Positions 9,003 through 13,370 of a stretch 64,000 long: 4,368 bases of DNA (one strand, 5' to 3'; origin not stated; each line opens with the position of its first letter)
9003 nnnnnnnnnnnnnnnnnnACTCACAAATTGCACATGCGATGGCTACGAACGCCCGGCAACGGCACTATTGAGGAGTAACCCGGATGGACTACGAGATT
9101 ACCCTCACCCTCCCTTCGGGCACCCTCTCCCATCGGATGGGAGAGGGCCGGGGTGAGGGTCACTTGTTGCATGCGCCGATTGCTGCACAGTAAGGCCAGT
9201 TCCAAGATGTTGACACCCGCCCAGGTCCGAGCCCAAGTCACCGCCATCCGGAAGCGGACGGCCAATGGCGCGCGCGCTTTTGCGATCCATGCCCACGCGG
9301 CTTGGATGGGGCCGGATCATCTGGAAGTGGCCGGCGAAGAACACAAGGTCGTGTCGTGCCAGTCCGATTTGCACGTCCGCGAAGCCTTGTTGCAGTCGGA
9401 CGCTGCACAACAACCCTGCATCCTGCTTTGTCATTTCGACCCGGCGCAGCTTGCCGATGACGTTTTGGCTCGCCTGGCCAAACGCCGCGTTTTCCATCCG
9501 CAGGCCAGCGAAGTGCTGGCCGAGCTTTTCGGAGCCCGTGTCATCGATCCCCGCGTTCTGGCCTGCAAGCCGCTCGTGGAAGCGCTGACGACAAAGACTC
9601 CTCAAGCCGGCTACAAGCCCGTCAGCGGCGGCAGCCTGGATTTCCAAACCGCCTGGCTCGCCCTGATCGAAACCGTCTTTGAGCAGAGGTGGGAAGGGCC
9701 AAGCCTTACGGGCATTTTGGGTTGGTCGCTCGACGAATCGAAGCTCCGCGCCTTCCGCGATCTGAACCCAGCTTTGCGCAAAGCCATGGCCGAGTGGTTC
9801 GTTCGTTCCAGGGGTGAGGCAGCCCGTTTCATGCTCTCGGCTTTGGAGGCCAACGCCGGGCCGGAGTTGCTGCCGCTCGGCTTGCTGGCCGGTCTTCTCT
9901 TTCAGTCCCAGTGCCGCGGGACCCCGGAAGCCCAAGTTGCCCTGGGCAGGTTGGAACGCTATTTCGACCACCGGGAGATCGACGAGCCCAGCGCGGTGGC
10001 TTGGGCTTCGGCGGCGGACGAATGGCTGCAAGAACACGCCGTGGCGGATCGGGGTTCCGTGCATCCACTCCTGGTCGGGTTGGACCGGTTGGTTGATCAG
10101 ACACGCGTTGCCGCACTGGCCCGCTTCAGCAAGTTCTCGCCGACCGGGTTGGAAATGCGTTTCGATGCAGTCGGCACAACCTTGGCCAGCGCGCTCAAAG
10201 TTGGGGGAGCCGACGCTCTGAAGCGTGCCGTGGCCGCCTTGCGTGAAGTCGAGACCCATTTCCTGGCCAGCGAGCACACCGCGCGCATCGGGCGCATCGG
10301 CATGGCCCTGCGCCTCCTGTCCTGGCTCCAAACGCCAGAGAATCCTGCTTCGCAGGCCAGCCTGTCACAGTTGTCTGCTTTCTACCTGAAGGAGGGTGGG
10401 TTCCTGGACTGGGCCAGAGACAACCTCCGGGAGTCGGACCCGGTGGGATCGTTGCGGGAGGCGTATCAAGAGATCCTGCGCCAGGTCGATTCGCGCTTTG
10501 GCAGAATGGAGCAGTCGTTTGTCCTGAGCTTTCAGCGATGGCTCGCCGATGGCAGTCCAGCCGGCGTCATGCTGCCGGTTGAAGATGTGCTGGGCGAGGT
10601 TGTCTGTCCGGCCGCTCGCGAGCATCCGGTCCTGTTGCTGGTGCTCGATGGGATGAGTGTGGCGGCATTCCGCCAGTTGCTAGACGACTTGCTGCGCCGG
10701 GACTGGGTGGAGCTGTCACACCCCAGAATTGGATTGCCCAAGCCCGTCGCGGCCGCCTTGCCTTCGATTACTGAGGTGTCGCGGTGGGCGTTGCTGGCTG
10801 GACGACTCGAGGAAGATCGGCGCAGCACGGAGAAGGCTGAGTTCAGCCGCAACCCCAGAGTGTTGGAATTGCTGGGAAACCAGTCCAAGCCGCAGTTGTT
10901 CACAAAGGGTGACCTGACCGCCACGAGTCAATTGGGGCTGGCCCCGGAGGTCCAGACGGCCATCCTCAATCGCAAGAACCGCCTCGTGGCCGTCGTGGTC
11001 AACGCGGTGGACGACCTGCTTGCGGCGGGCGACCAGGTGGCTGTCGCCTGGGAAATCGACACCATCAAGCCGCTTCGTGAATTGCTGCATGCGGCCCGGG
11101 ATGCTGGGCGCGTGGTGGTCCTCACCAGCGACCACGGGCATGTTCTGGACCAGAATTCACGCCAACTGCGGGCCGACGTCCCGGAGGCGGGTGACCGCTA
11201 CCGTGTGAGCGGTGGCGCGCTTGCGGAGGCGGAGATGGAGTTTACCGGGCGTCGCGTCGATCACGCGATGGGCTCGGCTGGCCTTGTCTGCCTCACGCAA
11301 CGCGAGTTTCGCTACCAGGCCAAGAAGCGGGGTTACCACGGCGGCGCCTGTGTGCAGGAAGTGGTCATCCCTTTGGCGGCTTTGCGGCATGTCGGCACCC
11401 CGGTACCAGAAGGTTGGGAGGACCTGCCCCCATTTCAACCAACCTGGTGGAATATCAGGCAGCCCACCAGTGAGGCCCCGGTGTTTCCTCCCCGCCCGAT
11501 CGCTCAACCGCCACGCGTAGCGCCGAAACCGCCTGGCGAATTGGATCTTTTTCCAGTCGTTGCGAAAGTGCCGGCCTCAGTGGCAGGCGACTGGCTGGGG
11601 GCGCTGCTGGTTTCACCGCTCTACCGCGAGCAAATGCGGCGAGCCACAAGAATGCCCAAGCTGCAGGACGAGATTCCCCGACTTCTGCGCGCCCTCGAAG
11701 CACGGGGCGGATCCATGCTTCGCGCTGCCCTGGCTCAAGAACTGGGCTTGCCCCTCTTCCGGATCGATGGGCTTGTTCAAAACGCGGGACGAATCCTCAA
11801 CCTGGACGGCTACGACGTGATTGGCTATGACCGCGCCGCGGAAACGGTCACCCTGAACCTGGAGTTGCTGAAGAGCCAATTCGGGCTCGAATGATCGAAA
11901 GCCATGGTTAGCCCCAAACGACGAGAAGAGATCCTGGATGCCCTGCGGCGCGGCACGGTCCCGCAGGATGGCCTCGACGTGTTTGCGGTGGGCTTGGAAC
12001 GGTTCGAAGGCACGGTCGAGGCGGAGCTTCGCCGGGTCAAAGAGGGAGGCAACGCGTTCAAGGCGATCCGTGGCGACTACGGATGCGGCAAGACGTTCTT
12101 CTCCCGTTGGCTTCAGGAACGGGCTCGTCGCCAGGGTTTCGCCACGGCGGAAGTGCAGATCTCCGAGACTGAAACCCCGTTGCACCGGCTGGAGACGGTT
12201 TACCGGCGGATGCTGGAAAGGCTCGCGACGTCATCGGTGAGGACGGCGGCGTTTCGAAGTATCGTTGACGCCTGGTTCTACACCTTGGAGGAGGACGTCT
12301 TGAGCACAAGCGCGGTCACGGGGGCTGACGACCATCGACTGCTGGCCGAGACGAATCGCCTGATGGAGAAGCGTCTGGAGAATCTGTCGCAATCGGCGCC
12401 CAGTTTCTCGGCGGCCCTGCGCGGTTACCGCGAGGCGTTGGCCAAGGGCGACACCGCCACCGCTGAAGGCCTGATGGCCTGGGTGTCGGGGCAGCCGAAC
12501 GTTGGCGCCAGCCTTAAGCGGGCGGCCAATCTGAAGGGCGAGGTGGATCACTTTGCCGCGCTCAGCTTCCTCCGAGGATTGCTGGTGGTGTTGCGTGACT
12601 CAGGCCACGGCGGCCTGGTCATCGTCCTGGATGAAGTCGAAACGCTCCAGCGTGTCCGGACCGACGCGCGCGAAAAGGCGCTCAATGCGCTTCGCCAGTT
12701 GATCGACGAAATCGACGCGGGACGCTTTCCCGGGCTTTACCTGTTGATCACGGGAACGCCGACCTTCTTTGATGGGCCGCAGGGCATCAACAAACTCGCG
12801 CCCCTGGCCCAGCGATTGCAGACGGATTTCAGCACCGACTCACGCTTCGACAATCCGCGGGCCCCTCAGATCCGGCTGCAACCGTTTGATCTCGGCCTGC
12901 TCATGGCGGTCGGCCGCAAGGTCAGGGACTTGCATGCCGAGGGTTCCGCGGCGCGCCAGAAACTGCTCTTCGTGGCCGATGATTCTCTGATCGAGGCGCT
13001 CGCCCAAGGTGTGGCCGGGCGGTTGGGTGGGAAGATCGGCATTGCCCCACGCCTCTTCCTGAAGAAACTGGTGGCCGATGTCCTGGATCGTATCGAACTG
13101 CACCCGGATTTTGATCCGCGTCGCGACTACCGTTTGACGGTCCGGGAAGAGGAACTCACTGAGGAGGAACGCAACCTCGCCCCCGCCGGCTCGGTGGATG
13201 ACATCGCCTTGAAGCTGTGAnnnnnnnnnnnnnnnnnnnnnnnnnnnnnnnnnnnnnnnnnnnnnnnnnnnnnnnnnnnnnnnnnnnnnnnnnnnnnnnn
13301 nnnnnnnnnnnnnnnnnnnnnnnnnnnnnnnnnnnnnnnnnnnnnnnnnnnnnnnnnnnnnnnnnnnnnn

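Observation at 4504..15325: BREX-type-2-like core (BrxC/PglY-class ATPase, PglZ, BrxD, BrxHI) with no methyltransferase or PglW in cis, directly abutted by a VapBC module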

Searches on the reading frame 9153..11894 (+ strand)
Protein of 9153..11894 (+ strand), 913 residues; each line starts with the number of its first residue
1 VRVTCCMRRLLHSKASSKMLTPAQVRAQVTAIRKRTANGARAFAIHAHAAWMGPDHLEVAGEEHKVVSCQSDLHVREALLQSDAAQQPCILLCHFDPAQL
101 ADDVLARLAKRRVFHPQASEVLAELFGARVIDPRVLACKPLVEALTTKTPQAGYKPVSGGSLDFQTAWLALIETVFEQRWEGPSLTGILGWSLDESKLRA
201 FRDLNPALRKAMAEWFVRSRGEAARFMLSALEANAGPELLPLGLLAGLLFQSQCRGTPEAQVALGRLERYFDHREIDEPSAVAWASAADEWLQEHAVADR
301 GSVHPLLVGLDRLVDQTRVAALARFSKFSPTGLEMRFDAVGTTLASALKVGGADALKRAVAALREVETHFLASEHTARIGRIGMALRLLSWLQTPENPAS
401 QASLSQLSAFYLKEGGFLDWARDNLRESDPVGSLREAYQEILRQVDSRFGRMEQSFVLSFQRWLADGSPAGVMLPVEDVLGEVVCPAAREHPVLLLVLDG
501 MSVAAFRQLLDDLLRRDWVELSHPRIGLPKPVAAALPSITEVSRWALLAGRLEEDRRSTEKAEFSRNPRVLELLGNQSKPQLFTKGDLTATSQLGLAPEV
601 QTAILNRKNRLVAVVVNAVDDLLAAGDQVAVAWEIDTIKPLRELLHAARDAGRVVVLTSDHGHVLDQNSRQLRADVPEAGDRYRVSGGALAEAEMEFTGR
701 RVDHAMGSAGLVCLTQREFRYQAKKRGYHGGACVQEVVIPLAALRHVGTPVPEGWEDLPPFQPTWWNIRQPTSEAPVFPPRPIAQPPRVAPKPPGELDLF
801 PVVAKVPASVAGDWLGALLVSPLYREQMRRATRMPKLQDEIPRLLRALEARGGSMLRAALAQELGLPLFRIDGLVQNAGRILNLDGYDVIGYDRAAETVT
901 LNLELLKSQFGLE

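Call 3: search_protein_families(library=pfam, proteins=[window:9153-11894:+], max_evalue=0.01)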
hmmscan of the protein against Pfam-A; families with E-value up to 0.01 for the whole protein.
window:9153-11894:+ (913 aa): 2 families
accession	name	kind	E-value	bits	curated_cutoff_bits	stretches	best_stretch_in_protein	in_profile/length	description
PF08665.17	PglZ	-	4e-08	33.9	25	1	493-668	3-177/179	PglZ domain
PF14417.12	MEDS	-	0.00028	21.2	29.8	0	23-109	82-157/161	MEDS: MEthanogen/methylotroph, DcmR Sensory domain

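Call 4: search_protein_families(library=padloc, proteins=[window:9153-11894:+], max_evalue=0.001)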
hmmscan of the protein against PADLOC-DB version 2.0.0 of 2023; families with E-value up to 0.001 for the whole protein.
window:9153-11894:+ (913 aa): 5 families
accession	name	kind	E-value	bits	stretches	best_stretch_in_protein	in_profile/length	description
PDLC02565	PglZ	-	1.4e-235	782.7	1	21-912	8-907/910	PglZ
PDLC02543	PglZ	-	4.4e-55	185.2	1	65-911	53-941/943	PglZ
PDLC02558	PglZ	-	7.6e-09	32.4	1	435-744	345-661/666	PglZ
PDLC02556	PglZ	-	2.8e-06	24.2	1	493-746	382-639/641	PglZ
PDLC02561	PglZ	-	0.00018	17.8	1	466-745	436-716/840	PglZ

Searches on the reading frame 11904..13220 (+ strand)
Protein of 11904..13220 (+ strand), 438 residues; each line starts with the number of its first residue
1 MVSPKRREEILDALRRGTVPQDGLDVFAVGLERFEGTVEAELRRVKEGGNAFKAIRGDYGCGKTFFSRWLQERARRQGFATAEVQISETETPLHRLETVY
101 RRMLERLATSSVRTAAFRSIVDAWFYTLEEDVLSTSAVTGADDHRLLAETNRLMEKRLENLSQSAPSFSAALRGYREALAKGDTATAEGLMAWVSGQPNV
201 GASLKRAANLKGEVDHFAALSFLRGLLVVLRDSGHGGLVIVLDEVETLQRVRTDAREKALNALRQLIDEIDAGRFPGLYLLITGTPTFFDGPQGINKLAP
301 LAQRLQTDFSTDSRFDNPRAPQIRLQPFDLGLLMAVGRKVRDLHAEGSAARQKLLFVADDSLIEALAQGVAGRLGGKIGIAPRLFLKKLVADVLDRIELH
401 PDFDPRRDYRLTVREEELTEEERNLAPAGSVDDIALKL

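Call 3: search_protein_families(library=pfam, proteins=[window:11904-13220:+], max_evalue=0.01)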
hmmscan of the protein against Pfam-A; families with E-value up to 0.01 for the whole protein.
window:11904-13220:+ (438 aa): 4 families
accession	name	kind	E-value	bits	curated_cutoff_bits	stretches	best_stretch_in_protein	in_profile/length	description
PF10923.14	BrxC_BrxD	-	4.2e-140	467.8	22.2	1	2-411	1-412/414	BREX system ATP-binding protein BrxC/D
PF13191.12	AAA_16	-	3.3e-08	34.7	32.6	1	37-272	11-161/167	AAA ATPase domain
PF13401.12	AAA_22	-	1e-05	26.3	27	0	52-109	7-64/130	AAA domain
PF05621.17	TniB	-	0.0014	18.5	22.4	0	239-271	122-154/189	Bacterial TniB protein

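Call 4: search_protein_families(library=padloc, proteins=[window:11904-13220:+], max_evalue=0.001)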
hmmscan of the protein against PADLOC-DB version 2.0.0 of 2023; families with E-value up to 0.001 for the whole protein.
window:11904-13220:+ (438 aa): 2 families
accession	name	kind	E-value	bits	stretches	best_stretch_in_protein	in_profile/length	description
PDLC02494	BrxD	-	4.2e-197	653.6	1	2-437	4-439/440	BrxD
PDLC03959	SngB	-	1.9e-35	120.8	1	2-404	6-410/439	-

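Call 14: find_encoding_contigs(protein=window:11904-13220:+, flank=10000, max_places=6)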
Protein window:11904-13220:+ (438 aa): 2 contigs read that carry it; 2 places shown.
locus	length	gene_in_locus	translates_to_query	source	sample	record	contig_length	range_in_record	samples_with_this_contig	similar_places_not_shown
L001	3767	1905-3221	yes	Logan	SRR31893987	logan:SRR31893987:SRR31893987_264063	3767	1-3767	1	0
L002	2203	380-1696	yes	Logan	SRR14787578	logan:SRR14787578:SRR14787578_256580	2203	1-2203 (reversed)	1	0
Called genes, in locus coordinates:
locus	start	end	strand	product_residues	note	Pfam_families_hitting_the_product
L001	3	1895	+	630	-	?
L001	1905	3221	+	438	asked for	PF10923:BrxC_BrxD, PF13191:AAA_16 (faint), PF13401:AAA_22 (faint)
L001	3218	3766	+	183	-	?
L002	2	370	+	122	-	?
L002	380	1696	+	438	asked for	PF10923:BrxC_BrxD, PF13191:AAA_16 (faint), PF13401:AAA_22 (faint)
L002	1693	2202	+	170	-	?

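Call 32: list_cluster_members(proteins=[P0001, window:11904-13220:+, window:13217-15325:+, window:4737-5171:+, window:2938-4173:-, window:202-1830:-, window:1988-2884:+])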
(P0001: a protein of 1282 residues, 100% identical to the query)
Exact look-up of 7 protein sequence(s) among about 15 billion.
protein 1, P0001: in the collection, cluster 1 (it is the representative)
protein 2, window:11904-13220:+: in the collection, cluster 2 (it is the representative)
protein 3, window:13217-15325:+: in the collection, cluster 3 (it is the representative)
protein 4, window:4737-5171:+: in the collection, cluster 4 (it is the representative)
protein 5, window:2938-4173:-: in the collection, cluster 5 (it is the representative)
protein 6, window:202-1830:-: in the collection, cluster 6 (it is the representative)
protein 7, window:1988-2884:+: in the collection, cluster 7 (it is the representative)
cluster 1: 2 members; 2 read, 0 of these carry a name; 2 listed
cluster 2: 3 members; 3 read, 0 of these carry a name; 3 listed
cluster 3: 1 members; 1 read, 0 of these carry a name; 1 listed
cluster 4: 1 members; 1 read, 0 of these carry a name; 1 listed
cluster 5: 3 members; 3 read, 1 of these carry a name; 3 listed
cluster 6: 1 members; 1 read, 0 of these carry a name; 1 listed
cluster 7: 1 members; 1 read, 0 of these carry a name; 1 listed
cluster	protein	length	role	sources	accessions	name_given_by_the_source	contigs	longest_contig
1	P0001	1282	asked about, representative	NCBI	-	-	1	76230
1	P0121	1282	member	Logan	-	-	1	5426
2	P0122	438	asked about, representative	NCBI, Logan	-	-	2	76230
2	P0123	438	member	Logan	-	-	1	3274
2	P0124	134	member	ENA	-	-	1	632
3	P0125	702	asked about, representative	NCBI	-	-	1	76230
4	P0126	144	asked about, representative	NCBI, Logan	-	-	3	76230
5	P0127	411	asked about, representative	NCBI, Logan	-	-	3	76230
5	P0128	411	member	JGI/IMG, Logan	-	predicted AAA+ superfamily ATPase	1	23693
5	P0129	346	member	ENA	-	-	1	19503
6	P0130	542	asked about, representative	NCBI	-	-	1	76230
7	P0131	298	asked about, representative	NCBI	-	-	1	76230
